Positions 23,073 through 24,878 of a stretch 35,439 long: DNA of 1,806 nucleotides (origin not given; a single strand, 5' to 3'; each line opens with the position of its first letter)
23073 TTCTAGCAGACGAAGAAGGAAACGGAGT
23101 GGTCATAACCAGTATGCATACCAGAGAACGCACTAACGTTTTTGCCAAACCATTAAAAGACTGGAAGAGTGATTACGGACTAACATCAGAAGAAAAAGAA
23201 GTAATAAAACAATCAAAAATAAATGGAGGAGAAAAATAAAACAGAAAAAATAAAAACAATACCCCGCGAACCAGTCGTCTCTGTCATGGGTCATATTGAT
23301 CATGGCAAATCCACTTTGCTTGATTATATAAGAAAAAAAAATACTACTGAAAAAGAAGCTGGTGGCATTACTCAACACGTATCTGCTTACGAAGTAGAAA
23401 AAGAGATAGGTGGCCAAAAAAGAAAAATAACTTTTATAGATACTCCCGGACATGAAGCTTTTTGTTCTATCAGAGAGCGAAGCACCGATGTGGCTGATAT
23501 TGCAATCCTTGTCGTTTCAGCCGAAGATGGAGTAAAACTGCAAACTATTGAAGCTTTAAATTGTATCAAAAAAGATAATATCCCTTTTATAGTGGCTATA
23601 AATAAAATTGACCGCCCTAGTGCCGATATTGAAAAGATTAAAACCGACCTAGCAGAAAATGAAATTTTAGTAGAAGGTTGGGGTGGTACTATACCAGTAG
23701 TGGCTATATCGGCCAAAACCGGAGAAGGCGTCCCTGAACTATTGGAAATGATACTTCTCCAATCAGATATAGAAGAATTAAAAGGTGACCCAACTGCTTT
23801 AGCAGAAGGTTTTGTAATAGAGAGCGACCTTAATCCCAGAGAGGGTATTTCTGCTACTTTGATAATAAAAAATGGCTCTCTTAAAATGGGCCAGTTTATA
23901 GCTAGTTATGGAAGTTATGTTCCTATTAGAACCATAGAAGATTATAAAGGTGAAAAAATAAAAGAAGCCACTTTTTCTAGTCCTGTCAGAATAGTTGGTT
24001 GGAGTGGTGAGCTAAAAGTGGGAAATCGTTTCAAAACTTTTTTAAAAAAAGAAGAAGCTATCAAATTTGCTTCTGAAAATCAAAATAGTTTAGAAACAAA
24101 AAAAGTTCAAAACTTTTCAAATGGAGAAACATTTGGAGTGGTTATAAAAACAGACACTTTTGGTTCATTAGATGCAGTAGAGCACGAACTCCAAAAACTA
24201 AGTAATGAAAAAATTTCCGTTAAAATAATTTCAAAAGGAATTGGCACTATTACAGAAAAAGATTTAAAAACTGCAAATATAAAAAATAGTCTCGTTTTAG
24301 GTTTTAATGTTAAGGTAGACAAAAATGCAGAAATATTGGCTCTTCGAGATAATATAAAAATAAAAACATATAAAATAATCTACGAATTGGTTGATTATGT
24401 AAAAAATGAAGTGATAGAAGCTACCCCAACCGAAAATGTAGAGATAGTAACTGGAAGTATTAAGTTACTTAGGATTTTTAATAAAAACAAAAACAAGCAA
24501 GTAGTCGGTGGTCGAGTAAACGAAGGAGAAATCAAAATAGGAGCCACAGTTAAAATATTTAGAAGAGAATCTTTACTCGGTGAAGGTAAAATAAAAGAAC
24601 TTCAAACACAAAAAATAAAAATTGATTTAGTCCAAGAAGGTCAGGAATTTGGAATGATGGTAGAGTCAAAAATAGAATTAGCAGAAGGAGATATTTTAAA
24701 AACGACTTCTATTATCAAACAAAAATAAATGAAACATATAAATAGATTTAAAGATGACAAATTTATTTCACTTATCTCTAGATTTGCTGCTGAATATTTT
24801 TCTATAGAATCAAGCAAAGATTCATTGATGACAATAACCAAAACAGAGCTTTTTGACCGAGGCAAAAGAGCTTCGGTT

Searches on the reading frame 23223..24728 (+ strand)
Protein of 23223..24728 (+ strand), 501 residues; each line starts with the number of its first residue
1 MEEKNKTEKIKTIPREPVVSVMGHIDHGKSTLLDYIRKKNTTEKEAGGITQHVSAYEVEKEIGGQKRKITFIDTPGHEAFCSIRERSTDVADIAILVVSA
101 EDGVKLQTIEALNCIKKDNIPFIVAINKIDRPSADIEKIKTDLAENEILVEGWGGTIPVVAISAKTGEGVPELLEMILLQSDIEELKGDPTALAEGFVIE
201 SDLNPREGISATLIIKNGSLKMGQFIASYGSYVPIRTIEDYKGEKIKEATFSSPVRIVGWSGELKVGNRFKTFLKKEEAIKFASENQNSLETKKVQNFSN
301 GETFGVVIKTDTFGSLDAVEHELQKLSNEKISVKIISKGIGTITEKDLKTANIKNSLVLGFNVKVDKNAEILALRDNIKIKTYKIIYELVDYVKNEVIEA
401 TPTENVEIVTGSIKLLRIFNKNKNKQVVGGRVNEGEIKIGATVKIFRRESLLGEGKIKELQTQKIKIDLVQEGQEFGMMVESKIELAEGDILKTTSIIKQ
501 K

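Call 94: list_cluster_members(proteins=[window:23223-24728:+, window:32978-35374:-, window:31586-32890:-, window:17782-20496:-, window:8012-10219:+, window:10251-11636:+, window:4014-5339:-, window:21447-22697:-, window:26261-27445:+, window:27546-28703:+])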
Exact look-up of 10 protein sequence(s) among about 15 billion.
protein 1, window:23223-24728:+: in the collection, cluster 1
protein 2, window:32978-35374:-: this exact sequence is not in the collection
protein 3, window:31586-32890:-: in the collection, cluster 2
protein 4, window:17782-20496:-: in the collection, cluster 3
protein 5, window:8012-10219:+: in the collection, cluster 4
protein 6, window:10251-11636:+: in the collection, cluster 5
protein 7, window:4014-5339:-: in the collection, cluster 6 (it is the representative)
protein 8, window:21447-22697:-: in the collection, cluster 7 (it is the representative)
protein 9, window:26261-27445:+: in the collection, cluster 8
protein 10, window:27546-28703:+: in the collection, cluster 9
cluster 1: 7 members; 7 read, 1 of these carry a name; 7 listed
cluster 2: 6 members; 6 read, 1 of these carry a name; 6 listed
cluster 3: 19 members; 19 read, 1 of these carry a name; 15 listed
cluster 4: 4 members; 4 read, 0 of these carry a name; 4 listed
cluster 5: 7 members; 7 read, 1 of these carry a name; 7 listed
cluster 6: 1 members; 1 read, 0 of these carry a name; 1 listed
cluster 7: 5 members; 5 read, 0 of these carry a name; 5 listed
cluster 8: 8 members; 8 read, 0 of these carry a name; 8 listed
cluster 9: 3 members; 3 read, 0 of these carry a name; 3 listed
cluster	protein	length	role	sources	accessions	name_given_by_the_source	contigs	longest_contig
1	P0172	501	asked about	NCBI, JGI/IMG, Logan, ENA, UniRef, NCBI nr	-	-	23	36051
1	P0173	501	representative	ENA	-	-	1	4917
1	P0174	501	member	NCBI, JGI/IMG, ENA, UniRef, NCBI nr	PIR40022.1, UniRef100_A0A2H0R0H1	MAG: translation initiation factor IF-2 [Candidatus Zambryskibacteria bacterium ... | Translation initiation factor IF-2 n=1 Tax=Candidatus Zambryskibacteria bacterium ...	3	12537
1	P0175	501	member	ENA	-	-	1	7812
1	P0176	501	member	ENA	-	-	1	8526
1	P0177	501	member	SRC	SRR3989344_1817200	-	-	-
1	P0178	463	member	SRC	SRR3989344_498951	-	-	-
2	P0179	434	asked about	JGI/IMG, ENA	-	-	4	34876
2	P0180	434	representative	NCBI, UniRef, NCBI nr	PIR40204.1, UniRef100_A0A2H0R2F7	MAG: hypothetical protein COV33_01070 [Candidatus Zambryskibacteria bacterium ... | ABC transporter substrate-binding protein n=1 Tax=Candidatus Zambryskibacteria bacterium ...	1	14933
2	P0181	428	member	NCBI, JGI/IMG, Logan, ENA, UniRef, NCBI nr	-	-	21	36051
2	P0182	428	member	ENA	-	-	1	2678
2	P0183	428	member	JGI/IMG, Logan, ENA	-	-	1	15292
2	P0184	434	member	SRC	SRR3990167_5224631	-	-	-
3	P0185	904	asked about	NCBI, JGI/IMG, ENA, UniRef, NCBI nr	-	-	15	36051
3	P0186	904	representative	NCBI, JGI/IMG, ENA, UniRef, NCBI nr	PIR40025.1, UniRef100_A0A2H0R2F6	MAG: type VI secretion system ATPase TssH [Candidatus Zambryskibacteria bacterium ... | Type VI secretion system ATPase TssH n=1 Tax=Candidatus Zambryskibacteria bacterium ...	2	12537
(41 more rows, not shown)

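Call 95: find_encoding_contigs(protein=P0180, flank=10000, max_places=3)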
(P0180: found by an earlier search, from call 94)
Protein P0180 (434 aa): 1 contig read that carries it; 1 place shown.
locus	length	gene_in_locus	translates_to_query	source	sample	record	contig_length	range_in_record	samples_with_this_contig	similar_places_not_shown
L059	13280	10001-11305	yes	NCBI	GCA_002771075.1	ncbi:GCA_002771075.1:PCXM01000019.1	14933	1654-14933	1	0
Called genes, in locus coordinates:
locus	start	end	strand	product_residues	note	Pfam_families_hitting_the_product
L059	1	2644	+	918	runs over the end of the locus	PF16403:Bact_surface_Ig-like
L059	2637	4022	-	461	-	PF00814:TsaD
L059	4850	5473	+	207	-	PF13483:Lactamase_B_3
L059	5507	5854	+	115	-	-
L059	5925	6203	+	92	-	-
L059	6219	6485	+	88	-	PF15738:YafQ_toxin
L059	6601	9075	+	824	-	PF00521:DNA_topoisoIV, PF03989:DNA_gyraseA_C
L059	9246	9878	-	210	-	PF01797:Y1_Tnp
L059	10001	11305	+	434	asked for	PF01547:SBP_bac_1, PF13416:SBP_bac_8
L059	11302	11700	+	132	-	PF18895:T4SS_pilin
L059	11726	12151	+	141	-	PF04956:TrbC (faint), PF18895:T4SS_pilin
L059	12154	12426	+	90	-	-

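Call 98: find_encoding_contigs(protein=P0174, flank=10000, max_places=3)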
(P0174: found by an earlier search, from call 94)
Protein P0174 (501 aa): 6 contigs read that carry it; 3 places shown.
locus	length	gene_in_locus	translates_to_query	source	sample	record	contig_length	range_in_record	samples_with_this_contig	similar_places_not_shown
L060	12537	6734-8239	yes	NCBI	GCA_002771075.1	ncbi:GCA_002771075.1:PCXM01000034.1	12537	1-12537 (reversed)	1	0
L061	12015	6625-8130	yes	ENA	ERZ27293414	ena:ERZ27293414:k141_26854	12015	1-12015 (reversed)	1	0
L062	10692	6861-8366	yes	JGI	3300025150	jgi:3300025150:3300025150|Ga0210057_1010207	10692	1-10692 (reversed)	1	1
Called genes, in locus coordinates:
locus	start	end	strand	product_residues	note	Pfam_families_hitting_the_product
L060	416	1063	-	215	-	-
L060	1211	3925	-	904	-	PF02861:Clp_N, PF13191:AAA_16 (weak), PF23569:NBD_SMAX1 (weak), PF00004:AAA, PF17871:AAA_lid_9, PF07724:AAA_2, PF07728:AAA_5, PF10431:ClpB_D2-small, +4 more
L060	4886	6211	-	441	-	PF00266:Aminotran_5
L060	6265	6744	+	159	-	PF14584:DUF4446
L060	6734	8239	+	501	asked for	PF00009:GTP_EFTU, PF03193:RsgA_GTPase (faint), PF00071:Ras, PF01926:MMR_HSR1, PF08477:Roc (weak), PF22042:EF-G_D2, PF11987:IF-2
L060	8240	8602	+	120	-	PF02033:RBFA (weak)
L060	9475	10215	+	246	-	-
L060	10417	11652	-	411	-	-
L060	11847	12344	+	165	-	-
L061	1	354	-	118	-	?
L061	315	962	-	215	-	-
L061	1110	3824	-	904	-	PF02861:Clp_N, PF13191:AAA_16 (weak), PF23569:NBD_SMAX1 (weak), PF00004:AAA, PF17871:AAA_lid_9, PF07724:AAA_2, PF07728:AAA_5, PF10431:ClpB_D2-small, +4 more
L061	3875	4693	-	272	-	PF13365:Trypsin_2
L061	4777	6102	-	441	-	PF00266:Aminotran_5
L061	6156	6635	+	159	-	PF14584:DUF4446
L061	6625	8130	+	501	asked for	PF00009:GTP_EFTU, PF03193:RsgA_GTPase (faint), PF00071:Ras, PF01926:MMR_HSR1, PF08477:Roc (weak), PF22042:EF-G_D2, PF11987:IF-2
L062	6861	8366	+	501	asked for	PF00009:GTP_EFTU, PF03193:RsgA_GTPase (faint), PF00071:Ras, PF01926:MMR_HSR1, PF08477:Roc (weak), PF22042:EF-G_D2, PF11987:IF-2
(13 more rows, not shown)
